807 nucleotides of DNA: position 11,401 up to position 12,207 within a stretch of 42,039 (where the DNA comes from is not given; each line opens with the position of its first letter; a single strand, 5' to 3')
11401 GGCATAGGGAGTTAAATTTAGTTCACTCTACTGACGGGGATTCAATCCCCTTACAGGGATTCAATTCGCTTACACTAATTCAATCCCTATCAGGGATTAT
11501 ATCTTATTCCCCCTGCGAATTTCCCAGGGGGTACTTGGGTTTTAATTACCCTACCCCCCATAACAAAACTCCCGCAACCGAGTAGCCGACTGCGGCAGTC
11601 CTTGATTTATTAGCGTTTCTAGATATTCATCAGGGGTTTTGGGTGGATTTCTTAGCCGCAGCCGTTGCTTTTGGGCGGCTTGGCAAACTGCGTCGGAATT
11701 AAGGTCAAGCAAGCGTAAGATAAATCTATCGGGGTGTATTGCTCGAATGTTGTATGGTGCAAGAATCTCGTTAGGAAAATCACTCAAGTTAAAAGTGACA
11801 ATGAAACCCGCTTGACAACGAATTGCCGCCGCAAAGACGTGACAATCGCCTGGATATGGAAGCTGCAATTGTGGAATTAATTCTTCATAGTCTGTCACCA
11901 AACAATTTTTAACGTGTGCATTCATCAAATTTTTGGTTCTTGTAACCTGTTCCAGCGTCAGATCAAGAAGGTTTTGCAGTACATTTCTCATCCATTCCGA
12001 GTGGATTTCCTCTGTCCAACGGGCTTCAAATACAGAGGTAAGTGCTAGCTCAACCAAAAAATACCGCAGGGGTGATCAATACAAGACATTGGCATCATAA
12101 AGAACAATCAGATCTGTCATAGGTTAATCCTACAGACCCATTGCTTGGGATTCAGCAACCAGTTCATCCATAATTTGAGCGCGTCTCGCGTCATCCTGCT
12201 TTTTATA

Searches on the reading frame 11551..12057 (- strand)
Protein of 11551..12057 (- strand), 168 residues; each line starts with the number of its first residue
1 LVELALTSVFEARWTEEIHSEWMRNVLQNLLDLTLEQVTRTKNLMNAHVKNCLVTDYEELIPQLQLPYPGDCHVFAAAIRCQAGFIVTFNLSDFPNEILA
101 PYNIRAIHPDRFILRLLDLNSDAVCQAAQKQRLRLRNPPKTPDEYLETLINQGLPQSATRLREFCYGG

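Call 3: search_protein_families(library=pfam, proteins=[window:11551-12057:-], max_evalue=1)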
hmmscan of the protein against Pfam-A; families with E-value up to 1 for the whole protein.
window:11551-12057:- (168 aa): 4 families
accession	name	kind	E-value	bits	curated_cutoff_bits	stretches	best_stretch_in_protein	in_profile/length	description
PF13470.12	PIN_3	-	0.0017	19.6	27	1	43-91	65-114/115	PIN domain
PF13559.11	DUF4129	-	0.03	14.8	24.8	1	123-164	4-42/69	Domain of unknown function (DUF4129)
PF20512.3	PMI_typeI_hel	-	0.11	13.4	23.4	1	38-76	41-84/88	Phosphomannose isomerase type I, helical insertion domain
PF24610.1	DUF7623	-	0.19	12.4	27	1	109-142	5-38/64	Domain of unknown function (DUF7623)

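Call 4: search_protein_families(library=ncbifam, proteins=[window:11551-12057:-], max_evalue=1)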
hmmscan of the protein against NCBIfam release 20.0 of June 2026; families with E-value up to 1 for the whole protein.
window:11551-12057:- (168 aa): 1 family
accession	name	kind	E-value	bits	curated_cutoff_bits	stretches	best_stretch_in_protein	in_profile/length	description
NF046100.1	RSP_2648_fam_PIN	equivalog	2.6e-26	92.6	170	1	2-140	18-155/177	RSP_2648 family PIN domain-containing protein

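Call 33: search_protein_families(library=padloc, proteins=[window:11551-12057:-], max_evalue=1)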
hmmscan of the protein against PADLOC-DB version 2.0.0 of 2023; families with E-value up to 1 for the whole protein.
window:11551-12057:- (168 aa): 0 families
